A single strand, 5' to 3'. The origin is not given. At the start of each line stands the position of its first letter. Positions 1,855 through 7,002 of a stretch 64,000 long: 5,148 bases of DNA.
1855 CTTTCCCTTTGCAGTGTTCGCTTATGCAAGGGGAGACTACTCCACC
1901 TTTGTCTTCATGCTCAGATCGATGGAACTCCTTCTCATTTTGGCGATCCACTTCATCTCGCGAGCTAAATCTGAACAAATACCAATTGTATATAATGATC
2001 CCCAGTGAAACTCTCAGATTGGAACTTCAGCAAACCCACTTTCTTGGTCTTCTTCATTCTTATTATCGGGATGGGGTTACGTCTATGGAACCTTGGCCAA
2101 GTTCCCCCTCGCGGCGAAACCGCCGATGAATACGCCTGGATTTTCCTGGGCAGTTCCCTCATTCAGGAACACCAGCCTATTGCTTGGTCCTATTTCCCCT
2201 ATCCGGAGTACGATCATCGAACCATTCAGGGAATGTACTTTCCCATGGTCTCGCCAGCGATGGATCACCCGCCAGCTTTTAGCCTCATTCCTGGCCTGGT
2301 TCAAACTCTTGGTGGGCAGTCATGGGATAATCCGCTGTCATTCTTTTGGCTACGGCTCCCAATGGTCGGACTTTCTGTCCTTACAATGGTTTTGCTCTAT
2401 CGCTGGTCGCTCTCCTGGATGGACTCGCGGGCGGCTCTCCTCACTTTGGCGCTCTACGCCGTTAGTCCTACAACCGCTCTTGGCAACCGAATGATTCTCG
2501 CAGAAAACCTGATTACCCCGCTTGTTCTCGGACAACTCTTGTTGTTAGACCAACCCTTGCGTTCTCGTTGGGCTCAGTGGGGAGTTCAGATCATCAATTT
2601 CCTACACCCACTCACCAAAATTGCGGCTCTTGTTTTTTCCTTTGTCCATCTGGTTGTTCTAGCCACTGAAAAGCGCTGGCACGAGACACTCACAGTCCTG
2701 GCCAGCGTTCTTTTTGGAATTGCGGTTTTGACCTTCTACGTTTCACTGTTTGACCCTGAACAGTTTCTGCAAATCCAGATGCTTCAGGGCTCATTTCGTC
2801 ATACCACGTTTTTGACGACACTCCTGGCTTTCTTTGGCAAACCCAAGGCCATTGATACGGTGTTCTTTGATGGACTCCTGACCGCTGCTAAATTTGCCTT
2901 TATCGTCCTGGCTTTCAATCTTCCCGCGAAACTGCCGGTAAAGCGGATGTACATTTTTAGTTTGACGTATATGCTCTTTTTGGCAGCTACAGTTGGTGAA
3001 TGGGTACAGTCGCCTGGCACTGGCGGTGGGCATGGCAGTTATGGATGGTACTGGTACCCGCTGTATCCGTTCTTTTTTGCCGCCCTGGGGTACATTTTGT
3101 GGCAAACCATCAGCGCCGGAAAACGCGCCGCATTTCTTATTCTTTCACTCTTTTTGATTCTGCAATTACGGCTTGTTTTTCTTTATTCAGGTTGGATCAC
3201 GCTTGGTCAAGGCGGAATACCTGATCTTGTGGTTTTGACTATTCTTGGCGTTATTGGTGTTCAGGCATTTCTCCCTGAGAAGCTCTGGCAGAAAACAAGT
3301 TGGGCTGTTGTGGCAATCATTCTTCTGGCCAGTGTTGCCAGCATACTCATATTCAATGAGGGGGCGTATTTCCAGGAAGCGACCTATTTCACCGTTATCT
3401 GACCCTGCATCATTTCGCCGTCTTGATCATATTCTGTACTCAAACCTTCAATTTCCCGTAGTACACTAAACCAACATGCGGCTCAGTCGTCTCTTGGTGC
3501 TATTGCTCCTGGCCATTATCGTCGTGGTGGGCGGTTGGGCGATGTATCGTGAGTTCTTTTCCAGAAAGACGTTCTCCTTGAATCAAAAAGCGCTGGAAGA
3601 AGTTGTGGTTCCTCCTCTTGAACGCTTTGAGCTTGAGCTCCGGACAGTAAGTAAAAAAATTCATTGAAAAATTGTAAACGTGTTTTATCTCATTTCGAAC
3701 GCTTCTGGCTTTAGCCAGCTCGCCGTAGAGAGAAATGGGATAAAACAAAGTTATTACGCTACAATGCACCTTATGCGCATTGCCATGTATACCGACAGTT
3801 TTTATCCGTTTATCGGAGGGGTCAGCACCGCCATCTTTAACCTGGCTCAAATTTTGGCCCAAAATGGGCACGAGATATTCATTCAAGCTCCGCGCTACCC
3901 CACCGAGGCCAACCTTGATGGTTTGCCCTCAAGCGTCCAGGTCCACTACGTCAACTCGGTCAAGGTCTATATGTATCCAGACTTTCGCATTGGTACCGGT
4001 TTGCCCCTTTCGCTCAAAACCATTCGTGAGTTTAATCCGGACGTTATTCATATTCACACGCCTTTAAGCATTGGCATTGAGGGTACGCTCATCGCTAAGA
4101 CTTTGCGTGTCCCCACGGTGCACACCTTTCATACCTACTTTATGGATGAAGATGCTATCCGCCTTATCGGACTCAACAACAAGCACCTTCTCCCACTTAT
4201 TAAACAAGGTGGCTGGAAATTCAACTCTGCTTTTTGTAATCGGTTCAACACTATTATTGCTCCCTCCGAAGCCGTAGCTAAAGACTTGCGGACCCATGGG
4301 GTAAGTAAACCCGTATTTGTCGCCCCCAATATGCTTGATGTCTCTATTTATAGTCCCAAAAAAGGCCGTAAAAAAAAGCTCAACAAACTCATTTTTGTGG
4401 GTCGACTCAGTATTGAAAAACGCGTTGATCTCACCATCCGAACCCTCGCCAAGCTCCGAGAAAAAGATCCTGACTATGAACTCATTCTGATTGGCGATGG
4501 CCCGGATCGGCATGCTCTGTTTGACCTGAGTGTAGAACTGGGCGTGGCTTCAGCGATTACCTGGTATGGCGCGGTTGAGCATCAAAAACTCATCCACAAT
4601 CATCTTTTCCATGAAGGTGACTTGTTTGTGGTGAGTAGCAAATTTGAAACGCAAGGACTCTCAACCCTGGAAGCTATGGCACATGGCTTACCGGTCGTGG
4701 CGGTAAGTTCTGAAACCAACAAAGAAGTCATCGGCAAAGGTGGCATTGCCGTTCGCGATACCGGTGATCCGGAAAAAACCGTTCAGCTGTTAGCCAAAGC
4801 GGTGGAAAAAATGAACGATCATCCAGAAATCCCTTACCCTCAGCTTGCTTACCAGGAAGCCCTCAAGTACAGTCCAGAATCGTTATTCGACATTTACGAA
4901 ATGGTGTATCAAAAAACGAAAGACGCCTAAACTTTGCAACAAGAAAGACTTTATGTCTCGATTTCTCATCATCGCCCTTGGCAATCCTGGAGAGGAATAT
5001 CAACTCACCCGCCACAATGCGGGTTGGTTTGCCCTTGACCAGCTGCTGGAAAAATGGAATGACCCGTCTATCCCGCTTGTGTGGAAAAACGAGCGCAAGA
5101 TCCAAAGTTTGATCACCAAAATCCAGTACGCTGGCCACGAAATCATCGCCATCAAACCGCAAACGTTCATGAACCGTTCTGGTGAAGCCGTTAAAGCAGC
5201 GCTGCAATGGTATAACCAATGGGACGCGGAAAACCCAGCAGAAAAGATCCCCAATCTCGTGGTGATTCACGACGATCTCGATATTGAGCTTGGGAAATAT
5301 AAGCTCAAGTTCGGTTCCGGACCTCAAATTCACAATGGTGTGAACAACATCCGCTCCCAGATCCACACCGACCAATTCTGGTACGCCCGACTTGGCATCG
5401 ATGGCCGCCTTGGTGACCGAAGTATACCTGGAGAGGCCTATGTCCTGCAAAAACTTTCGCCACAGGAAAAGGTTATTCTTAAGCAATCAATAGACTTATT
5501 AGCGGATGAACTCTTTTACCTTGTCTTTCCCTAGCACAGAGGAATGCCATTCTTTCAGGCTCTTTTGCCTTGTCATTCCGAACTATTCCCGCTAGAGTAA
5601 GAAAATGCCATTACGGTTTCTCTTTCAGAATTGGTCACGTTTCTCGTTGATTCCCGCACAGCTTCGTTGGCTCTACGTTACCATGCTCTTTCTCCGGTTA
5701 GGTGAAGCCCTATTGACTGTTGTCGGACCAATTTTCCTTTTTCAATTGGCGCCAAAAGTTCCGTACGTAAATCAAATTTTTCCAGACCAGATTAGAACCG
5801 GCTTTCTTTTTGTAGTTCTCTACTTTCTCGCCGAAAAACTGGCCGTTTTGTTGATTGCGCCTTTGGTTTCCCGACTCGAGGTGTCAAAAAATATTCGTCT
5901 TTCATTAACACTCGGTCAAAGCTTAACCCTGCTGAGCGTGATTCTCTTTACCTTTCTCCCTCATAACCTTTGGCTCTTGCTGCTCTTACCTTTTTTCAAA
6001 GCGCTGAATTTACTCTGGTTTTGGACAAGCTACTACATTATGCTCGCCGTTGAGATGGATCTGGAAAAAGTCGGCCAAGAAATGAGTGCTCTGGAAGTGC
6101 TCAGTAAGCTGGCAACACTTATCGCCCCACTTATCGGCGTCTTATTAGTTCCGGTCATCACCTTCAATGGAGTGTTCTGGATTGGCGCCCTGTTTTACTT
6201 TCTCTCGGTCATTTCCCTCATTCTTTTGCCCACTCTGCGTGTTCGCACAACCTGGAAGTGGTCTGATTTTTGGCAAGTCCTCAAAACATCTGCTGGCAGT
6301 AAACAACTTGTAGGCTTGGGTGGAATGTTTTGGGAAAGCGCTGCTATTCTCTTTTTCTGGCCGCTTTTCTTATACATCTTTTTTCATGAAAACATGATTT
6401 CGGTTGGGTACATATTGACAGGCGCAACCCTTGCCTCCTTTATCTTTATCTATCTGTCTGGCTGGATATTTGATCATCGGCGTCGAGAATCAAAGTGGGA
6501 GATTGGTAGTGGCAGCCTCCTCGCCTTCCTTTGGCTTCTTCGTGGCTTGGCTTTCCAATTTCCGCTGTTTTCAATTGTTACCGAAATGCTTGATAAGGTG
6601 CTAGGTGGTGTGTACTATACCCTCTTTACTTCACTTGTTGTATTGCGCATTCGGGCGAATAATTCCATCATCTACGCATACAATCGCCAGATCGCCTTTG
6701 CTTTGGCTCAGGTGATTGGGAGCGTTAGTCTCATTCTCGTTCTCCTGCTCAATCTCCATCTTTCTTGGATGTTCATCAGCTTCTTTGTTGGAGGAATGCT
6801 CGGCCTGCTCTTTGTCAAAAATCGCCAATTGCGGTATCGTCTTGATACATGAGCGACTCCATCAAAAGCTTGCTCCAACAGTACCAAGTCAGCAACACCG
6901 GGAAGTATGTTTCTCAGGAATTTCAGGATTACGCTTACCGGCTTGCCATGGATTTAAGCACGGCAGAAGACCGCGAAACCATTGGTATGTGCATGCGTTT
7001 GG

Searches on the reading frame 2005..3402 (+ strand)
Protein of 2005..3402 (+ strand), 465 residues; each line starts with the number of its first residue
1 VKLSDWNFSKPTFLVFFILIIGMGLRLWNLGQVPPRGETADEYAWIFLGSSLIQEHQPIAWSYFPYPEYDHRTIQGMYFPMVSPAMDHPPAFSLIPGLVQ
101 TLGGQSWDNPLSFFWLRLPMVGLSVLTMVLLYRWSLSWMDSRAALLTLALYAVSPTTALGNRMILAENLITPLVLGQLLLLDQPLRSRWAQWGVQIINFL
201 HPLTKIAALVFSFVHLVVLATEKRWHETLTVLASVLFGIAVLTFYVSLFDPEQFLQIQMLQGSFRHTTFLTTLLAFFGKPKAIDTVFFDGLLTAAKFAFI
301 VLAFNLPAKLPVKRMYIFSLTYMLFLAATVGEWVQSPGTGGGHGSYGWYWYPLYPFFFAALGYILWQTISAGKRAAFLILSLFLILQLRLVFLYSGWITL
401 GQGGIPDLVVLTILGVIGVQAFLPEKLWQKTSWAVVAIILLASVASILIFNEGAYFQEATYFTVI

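Call 55: search_protein_families(library=pfam, proteins=[window:2005-3402:+])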
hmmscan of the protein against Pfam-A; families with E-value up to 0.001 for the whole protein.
window:2005-3402:+ (465 aa): 1 family
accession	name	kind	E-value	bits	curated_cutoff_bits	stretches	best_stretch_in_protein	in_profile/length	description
PF13231.12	PMT_2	-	0.00038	21.1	26.1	1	87-242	1-155/160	Dolichyl-phosphate-mannose-protein mannosyltransferase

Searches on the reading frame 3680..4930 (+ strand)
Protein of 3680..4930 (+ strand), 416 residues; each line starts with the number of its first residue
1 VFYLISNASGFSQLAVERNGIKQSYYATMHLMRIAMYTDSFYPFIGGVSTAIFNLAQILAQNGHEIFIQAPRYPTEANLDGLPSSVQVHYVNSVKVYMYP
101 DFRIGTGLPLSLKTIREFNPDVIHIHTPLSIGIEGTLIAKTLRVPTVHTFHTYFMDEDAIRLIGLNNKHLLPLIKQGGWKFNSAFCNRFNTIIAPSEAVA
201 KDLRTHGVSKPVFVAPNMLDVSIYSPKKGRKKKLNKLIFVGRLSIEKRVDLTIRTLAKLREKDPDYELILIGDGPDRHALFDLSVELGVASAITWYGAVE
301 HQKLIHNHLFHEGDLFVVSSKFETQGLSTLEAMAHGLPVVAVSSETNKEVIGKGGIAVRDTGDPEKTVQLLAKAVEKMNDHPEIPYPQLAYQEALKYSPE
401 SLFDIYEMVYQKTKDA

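Call 10: search_protein_families(library=pfam, proteins=[window:3680-4930:+])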
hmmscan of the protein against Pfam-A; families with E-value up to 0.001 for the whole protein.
window:3680-4930:+ (416 aa): 6 families
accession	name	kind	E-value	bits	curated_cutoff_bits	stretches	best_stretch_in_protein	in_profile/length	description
PF13439.12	Glyco_transf_4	-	3.6e-30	105.7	28.5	1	45-221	1-168/170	Glycosyltransferase Family 4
PF00534.26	Glycos_transf_1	-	7.2e-28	97.7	26.4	1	225-377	6-158/172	Glycosyl transferases group 1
PF13692.12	Glyco_trans_1_4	-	1.4e-24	87.4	27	1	236-373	3-138/142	Glycosyl transferases group 1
PF13579.12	Glyco_trans_4_4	-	2.3e-16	60.9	29.7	1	46-217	1-157/158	Glycosyl transferase 4-like domain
PF20706.3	GT4-conflict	-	3.1e-09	36.7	26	1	202-344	164-313/385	Family 4 Glycosyltransferase in conflict systems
PF13477.12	Glyco_trans_4_2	-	1.6e-06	28.8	23.4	1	113-151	68-107/139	Glycosyl transferase 4-like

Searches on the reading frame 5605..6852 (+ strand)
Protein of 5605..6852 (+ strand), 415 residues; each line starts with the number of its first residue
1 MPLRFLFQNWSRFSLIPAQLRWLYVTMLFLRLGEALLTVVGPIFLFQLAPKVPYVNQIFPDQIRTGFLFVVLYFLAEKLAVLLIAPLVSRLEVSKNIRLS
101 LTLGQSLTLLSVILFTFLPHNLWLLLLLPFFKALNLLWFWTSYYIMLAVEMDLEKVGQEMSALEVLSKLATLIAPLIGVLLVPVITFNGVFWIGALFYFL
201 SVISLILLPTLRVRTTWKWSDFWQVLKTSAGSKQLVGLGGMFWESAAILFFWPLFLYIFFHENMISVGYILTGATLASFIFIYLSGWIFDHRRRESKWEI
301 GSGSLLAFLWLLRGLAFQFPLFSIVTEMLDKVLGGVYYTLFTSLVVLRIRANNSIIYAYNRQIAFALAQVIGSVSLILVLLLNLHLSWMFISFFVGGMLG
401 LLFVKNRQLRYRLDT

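Call 55: search_protein_families(library=pfam, proteins=[window:5605-6852:+])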
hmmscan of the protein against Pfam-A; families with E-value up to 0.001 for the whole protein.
window:5605-6852:+ (415 aa): 1 family
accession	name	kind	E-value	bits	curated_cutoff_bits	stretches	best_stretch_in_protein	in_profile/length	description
PF07690.21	MFS_1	-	2.2e-11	43.7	33.4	1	61-372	30-346/347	Major Facilitator Superfamily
